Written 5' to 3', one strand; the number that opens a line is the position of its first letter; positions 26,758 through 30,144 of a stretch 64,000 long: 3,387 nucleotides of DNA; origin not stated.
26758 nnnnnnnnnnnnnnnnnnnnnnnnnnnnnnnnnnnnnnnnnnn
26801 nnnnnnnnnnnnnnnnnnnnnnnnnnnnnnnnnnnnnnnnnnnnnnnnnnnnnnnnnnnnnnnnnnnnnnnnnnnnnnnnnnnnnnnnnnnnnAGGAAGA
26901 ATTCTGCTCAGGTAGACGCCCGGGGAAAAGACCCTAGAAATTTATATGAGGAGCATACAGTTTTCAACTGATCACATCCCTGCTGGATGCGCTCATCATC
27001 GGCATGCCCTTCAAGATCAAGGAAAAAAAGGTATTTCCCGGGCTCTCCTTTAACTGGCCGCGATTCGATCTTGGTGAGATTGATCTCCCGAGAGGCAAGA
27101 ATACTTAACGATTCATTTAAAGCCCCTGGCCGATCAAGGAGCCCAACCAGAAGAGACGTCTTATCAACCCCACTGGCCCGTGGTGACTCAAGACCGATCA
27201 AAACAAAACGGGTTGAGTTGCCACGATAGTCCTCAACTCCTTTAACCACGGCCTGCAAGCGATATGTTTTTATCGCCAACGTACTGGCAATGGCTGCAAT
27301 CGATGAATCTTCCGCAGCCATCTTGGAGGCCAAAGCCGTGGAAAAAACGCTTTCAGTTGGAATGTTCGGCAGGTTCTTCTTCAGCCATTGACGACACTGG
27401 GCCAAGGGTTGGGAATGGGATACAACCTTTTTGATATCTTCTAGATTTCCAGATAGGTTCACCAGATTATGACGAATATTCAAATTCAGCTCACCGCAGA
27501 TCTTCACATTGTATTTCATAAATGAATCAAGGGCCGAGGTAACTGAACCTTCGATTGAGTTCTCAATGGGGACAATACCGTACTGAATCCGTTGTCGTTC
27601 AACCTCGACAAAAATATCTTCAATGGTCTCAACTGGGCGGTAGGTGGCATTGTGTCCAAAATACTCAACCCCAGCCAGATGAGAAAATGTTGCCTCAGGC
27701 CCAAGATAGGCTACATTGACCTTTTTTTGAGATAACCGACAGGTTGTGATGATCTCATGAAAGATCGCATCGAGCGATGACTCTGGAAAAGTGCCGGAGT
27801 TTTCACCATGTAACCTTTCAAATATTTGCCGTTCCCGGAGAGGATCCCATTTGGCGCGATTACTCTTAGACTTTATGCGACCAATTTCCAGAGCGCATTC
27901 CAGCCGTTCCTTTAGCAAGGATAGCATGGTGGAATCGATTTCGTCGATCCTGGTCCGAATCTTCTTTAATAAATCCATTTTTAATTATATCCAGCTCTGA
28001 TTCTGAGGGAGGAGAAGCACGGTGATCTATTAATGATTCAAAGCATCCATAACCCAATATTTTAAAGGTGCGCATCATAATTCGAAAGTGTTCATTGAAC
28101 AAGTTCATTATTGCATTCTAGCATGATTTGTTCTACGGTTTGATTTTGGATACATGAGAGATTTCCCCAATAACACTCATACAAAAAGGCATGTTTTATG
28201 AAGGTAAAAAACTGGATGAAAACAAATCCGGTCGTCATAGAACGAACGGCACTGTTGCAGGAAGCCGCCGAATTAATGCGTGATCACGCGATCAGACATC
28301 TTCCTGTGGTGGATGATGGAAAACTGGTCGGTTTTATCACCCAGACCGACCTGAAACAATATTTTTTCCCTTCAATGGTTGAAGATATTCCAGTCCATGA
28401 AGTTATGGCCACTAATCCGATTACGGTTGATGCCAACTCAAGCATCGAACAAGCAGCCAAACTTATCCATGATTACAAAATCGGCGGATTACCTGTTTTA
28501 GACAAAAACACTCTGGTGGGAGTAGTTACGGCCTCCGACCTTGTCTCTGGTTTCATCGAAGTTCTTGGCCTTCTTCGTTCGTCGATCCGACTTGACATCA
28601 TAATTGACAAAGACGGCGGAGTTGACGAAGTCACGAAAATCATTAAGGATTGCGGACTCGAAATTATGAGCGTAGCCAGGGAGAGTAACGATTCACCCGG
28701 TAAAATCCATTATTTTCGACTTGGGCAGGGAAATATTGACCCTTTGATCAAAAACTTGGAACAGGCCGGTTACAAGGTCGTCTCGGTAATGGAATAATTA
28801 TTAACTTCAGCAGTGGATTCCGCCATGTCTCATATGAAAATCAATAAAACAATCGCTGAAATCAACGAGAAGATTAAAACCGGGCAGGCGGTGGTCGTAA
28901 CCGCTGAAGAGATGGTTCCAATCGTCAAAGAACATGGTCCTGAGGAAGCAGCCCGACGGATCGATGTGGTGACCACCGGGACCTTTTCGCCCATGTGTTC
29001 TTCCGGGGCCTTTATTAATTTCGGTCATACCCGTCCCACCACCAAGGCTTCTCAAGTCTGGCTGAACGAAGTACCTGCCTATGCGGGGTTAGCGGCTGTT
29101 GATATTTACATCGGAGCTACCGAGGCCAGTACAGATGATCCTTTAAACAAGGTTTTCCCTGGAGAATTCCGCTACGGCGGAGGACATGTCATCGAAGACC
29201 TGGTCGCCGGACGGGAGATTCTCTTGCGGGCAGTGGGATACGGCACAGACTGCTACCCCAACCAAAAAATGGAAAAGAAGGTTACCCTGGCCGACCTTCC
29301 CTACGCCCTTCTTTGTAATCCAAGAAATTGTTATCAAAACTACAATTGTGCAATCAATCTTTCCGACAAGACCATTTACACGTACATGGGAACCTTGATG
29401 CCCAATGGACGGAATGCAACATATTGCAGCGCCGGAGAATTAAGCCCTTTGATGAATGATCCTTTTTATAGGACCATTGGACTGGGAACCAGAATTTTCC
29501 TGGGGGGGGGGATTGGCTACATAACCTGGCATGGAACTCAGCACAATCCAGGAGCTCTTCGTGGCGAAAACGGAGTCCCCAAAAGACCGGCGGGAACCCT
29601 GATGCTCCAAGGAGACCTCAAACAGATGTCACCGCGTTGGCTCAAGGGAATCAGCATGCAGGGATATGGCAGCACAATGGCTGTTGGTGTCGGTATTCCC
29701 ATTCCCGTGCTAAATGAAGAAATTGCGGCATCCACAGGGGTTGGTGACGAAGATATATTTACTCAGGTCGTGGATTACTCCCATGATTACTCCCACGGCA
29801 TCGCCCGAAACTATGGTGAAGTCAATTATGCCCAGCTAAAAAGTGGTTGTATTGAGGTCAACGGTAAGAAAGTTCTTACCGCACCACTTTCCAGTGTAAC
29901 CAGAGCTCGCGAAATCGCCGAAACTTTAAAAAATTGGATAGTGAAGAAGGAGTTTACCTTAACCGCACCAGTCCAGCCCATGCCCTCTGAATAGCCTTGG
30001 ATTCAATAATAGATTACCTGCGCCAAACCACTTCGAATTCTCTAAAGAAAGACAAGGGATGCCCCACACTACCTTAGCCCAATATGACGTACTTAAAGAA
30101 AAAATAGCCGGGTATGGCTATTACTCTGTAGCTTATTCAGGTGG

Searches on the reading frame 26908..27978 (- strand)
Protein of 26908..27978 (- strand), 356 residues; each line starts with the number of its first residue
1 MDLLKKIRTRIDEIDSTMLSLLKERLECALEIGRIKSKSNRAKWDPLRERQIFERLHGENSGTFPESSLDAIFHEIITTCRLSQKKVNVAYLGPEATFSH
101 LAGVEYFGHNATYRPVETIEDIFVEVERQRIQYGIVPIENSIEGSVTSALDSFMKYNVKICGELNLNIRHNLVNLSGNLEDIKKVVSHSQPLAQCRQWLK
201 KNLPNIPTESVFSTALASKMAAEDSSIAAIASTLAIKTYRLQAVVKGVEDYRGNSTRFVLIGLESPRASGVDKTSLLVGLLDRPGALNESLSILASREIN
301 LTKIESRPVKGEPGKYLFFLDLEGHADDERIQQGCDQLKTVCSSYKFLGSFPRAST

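Call 80: search_protein_families(library=pfam, proteins=[window:26908-27978:-], max_evalue=0.0001)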
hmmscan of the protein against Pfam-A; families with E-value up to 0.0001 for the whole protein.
window:26908-27978:- (356 aa): 3 families
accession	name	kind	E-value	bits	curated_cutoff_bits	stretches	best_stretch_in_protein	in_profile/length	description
PF00800.23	PDT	-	4.1e-59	199.9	25.2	1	89-264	1-179/181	Prephenate dehydratase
PF01817.26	CM_2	-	3.7e-19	69.2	27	1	7-84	1-79/80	Chorismate mutase type II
PF01842.31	ACT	-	1.8e-11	44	27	1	274-331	1-57/66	ACT domain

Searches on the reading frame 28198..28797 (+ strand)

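Call 80: search_protein_families(library=pfam, proteins=[window:28198-28797:+], max_evalue=0.0001)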
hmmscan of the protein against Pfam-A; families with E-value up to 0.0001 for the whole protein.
window:28198-28797:+ (199 aa): 1 family
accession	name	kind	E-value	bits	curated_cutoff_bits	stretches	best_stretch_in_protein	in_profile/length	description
PF00571.33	CBS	-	1.8e-33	115.1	24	2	3-55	1-54/57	CBS domain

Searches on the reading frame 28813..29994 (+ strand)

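Call 80: search_protein_families(library=pfam, proteins=[window:28813-29994:+], max_evalue=0.0001)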
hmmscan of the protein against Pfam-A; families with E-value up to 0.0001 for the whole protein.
window:28813-29994:+ (393 aa): 1 family
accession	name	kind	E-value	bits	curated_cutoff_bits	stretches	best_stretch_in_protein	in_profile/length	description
PF01837.22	HcyBio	-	3.7e-157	523.1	26.2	1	26-383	1-349/349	Homocysteine biosynthesis enzyme, sulfur-incorporation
